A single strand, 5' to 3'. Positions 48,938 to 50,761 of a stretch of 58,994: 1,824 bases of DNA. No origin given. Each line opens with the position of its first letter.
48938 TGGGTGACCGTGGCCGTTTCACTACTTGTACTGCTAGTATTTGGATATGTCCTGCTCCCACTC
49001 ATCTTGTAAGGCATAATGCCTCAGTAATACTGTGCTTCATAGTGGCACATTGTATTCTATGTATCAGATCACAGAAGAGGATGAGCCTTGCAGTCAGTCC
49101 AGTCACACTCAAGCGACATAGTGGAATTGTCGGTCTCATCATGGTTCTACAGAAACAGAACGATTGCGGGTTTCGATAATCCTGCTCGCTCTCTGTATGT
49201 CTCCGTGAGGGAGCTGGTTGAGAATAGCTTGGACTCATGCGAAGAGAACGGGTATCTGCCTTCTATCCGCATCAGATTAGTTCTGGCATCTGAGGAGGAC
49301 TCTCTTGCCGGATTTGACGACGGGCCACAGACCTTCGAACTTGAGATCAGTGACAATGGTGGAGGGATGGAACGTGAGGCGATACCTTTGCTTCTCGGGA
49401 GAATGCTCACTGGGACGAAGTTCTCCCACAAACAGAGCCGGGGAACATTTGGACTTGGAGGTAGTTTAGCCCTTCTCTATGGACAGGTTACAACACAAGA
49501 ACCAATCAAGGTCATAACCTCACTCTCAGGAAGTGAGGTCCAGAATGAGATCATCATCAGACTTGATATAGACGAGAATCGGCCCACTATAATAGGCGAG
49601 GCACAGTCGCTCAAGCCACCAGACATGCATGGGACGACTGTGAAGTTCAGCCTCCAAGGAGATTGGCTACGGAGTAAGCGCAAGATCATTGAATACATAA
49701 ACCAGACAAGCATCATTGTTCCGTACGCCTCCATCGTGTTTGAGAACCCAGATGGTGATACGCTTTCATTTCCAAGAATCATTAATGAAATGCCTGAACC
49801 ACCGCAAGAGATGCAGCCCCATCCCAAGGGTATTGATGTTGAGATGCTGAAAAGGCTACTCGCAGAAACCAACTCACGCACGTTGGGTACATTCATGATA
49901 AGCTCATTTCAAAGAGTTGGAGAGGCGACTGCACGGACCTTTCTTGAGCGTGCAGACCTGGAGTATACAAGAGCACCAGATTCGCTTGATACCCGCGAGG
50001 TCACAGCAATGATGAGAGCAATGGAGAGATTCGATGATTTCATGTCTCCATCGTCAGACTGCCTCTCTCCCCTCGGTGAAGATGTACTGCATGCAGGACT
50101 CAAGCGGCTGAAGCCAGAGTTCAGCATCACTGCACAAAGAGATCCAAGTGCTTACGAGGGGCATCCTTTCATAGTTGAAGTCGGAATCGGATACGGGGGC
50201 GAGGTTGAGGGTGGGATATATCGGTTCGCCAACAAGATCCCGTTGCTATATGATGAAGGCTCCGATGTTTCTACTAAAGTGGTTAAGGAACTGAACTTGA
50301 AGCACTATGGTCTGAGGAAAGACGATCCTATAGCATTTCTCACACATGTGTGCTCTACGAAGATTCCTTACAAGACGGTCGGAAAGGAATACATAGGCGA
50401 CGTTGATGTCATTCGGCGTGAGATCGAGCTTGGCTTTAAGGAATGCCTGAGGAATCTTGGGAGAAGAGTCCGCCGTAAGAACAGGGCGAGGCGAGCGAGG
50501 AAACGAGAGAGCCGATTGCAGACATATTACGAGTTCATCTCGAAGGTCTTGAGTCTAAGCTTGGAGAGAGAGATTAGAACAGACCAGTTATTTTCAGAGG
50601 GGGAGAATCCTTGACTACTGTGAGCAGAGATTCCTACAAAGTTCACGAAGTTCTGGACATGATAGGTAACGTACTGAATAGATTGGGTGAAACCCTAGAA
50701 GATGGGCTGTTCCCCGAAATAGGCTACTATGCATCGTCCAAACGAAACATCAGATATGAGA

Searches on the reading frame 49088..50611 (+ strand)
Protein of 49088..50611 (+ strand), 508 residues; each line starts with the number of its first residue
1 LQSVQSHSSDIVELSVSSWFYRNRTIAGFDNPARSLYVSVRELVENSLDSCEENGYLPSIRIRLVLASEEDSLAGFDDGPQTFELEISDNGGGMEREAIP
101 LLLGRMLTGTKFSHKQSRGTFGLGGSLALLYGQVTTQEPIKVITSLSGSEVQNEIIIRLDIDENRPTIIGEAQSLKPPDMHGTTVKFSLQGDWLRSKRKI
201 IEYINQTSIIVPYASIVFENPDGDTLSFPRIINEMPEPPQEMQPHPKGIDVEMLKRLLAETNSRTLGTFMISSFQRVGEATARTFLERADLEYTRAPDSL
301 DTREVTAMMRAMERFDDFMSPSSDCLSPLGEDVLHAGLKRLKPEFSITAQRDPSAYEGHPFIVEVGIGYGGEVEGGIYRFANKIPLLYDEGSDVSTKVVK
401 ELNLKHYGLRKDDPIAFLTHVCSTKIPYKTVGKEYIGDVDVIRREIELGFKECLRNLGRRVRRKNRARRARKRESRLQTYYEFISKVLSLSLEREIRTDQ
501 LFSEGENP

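Call 93: search_protein_families(library=pfam, proteins=[window:49088-50611:+], max_evalue=0.00001)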
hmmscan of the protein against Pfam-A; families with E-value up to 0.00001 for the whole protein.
window:49088-50611:+ (508 aa): 2 families
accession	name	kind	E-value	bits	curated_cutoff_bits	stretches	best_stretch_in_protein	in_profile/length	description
PF09239.17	Topo-VIb_trans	-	5.3e-54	182.7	24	1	321-473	1-159/159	Topoisomerase VI B subunit, transducer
PF02518.31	HATPase_c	-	1.3e-06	29.2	26.4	1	35-132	5-82/111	Histidine kinase-, DNA gyrase B-, and HSP90-like ATPase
